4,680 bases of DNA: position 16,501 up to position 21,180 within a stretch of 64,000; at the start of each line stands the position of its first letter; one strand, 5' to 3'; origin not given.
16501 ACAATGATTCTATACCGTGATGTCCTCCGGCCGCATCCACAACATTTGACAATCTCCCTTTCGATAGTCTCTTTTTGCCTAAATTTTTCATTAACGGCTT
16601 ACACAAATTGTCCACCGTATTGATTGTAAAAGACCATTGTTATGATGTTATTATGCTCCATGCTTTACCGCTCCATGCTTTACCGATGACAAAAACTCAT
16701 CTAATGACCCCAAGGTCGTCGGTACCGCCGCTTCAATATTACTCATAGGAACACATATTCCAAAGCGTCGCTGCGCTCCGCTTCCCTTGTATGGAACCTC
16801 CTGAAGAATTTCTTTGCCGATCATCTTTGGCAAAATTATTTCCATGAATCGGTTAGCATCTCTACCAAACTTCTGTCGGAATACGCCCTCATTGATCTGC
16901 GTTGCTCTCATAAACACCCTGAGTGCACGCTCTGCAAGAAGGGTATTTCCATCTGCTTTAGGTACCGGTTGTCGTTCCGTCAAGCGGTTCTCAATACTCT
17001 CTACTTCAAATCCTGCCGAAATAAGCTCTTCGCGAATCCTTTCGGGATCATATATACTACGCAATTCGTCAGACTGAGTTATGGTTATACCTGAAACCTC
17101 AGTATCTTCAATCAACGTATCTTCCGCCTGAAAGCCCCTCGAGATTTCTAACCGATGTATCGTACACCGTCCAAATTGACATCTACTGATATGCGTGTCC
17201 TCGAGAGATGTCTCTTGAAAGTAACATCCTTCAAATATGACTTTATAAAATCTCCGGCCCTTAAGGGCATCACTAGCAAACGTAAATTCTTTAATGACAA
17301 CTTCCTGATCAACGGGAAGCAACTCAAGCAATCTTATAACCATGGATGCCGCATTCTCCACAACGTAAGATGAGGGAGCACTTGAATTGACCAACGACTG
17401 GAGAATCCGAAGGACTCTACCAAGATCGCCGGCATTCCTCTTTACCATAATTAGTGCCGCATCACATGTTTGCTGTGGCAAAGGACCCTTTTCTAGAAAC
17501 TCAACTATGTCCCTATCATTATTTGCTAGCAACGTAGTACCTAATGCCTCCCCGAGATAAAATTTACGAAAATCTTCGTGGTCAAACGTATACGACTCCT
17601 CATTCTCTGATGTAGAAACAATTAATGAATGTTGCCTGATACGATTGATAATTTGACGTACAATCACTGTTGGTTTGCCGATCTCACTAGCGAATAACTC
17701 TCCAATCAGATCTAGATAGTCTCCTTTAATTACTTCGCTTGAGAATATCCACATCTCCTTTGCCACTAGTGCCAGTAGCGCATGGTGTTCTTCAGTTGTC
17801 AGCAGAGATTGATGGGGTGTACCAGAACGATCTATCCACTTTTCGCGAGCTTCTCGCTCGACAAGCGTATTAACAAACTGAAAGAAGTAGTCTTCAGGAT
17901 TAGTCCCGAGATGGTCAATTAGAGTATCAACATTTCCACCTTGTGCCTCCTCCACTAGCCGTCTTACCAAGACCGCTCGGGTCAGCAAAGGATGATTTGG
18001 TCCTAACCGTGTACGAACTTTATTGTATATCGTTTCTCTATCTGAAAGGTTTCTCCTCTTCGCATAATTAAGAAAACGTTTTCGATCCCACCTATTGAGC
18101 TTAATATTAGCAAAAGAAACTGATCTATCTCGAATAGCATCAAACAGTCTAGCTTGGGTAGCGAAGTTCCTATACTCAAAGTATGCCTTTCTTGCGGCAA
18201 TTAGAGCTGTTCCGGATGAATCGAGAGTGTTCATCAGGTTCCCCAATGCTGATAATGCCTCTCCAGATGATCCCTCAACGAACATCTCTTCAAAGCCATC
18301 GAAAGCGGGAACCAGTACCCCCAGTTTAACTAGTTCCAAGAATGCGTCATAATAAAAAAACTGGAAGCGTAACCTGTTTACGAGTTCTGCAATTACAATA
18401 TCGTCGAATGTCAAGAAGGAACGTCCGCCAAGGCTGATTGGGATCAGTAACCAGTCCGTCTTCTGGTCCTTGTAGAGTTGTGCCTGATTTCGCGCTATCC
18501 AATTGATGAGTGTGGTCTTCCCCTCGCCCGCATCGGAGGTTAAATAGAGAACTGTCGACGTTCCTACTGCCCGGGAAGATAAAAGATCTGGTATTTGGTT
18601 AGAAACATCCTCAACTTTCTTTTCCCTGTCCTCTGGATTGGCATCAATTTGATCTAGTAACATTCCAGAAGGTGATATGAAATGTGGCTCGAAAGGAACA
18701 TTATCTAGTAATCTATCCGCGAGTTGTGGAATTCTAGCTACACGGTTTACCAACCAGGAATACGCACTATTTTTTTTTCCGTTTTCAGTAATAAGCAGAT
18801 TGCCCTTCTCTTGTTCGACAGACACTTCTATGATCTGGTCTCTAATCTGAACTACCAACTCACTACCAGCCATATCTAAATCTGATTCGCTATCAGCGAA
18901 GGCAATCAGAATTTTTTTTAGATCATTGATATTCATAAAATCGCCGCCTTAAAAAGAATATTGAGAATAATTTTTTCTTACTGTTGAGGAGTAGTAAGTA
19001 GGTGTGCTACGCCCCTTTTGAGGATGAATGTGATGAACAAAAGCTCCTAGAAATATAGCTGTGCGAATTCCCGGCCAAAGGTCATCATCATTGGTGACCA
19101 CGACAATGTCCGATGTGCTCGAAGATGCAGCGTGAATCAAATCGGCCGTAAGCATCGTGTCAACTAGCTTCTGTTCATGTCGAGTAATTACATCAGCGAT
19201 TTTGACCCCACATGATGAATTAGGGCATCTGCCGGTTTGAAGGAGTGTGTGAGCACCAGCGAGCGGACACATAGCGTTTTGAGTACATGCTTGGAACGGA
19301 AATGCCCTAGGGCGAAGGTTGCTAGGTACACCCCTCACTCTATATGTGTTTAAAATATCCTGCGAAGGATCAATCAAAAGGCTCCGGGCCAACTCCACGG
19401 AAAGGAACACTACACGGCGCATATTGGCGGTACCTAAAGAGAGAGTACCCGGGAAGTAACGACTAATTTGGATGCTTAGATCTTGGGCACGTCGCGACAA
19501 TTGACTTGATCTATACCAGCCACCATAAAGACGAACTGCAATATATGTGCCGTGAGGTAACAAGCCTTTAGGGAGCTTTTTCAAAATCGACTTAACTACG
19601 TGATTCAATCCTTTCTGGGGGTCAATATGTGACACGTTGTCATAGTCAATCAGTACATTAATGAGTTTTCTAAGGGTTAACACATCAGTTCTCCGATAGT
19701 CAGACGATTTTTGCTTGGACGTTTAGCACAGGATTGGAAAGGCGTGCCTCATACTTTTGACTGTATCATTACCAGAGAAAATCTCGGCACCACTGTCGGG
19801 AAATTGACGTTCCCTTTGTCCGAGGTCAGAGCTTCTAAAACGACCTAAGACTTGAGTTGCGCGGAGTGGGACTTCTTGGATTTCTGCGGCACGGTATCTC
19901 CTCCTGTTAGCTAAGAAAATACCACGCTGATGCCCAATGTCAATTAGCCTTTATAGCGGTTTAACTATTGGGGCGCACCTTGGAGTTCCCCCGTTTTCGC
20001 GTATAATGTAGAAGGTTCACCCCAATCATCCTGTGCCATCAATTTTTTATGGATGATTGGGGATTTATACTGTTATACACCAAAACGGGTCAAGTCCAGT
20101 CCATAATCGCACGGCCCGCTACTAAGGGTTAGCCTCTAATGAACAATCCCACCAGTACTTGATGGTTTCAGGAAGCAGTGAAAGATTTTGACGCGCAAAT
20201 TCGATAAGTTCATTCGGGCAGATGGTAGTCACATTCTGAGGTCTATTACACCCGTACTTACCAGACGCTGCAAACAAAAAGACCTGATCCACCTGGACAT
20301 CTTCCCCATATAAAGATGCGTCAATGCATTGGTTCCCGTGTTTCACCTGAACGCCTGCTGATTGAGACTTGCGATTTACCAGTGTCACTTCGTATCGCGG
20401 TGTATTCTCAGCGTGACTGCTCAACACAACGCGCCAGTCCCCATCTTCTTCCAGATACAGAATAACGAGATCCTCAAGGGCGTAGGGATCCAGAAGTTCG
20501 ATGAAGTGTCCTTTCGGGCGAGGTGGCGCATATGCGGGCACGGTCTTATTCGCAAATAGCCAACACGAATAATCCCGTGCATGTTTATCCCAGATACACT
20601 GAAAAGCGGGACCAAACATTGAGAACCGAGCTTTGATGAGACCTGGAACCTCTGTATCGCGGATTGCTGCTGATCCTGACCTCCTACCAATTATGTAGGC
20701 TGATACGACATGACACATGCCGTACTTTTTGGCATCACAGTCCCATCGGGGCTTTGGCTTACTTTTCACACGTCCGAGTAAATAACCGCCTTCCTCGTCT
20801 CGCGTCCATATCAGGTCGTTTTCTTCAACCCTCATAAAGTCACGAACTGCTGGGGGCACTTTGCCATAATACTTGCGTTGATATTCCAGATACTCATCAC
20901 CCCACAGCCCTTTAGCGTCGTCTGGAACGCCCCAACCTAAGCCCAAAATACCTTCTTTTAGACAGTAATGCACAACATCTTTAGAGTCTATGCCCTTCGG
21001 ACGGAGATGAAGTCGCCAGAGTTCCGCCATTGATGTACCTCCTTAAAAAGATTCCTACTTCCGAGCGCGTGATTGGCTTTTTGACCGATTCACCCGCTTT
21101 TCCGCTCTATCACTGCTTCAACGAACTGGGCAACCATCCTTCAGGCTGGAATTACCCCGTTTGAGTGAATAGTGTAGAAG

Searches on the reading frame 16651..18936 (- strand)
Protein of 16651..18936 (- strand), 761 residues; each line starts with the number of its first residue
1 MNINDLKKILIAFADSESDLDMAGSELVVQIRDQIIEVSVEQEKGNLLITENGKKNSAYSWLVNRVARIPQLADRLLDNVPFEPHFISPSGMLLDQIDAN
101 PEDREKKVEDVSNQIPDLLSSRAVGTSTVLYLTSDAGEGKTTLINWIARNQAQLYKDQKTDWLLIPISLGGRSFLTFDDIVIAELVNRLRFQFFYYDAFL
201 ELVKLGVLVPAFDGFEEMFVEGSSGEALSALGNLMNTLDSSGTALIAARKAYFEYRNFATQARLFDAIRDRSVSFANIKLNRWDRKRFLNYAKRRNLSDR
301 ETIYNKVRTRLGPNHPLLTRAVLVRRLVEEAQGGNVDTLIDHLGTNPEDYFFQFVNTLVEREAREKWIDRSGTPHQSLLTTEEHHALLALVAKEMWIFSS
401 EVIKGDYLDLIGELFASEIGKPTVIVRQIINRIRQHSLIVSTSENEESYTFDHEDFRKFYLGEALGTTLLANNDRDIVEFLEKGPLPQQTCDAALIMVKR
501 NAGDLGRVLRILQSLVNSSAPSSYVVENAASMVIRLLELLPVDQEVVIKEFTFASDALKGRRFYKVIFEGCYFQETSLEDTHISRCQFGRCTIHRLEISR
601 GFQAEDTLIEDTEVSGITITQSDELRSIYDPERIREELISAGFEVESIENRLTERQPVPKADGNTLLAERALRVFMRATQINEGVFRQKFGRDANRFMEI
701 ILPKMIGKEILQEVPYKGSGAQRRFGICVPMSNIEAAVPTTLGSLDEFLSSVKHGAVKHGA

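Call 8: search_protein_families(library=pfam, proteins=[window:16651-18936:-], max_evalue=0.01)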
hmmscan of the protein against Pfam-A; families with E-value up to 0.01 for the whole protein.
window:16651-18936:- (761 aa): 1 family
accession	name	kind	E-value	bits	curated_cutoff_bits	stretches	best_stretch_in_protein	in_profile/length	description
PF13599.13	Pentapeptide_4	-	0.00034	21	38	1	553-616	13-75/78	Pentapeptide repeat region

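Call 43: search_protein_families(library=ncbifam, proteins=[window:16651-18936:-], max_evalue=0.01)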
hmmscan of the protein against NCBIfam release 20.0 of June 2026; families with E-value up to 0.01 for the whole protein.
window:16651-18936:- (761 aa): 1 family
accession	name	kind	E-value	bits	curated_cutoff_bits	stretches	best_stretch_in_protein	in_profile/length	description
NF051894.1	anti_phage_HalA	equivalog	4.7e-07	29.3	250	1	545-613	71-140/338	anti-phage Hailong system effector protein HalA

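Call 44: search_protein_families(library=padloc, proteins=[window:16651-18936:-], max_evalue=0.01)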
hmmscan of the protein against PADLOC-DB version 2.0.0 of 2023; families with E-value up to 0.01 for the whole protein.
window:16651-18936:- (761 aa): 0 families

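Call 99: search_protein_families(library=phrogs, proteins=[window:16651-18936:-], max_evalue=0.001)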
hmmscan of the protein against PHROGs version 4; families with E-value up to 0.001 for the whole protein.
window:16651-18936:- (761 aa): 0 families

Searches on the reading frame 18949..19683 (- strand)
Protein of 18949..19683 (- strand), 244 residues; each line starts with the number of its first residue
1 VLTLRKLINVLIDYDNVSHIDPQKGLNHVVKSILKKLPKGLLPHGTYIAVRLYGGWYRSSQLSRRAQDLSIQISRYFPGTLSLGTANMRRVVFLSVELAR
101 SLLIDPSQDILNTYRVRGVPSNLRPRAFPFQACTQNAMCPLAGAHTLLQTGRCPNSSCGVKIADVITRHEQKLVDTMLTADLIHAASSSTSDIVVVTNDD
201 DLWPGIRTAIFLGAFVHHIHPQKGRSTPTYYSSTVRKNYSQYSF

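Call 8: search_protein_families(library=pfam, proteins=[window:18949-19683:-], max_evalue=0.01)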
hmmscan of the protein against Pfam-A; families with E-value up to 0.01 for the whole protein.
window:18949-19683:- (244 aa): 1 family
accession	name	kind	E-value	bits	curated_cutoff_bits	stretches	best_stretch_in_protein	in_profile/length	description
PF01936.24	NYN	-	0.00032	21.7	24.2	0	156-207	56-111/145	NYN domain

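Call 43: search_protein_families(library=ncbifam, proteins=[window:18949-19683:-], max_evalue=0.01)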
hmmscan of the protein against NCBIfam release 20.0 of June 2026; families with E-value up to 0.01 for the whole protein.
window:18949-19683:- (244 aa): 0 families

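Call 44: search_protein_families(library=padloc, proteins=[window:18949-19683:-], max_evalue=0.01)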
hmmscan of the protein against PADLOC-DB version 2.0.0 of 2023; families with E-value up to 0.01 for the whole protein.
window:18949-19683:- (244 aa): 0 families

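Call 99: search_protein_families(library=phrogs, proteins=[window:18949-19683:-], max_evalue=0.001)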
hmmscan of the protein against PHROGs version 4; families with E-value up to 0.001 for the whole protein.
window:18949-19683:- (244 aa): 0 families

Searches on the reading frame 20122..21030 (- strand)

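Call 8: search_protein_families(library=pfam, proteins=[window:20122-21030:-], max_evalue=0.01)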
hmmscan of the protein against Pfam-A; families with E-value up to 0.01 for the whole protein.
window:20122-21030:- (302 aa): 0 families

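Call 43: search_protein_families(library=ncbifam, proteins=[window:20122-21030:-], max_evalue=0.01)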
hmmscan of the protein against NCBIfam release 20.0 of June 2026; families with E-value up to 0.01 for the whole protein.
window:20122-21030:- (302 aa): 0 families

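Call 44: search_protein_families(library=padloc, proteins=[window:20122-21030:-], max_evalue=0.01)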
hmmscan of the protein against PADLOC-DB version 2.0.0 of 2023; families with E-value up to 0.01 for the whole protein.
window:20122-21030:- (302 aa): 1 family
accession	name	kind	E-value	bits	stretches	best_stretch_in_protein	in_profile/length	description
PDLC04816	PDC-S02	-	1.7e-60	203.1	1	3-296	2-293/299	-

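Call 99: search_protein_families(library=phrogs, proteins=[window:20122-21030:-], max_evalue=0.001)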
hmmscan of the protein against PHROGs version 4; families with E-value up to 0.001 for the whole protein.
window:20122-21030:- (302 aa): 0 families
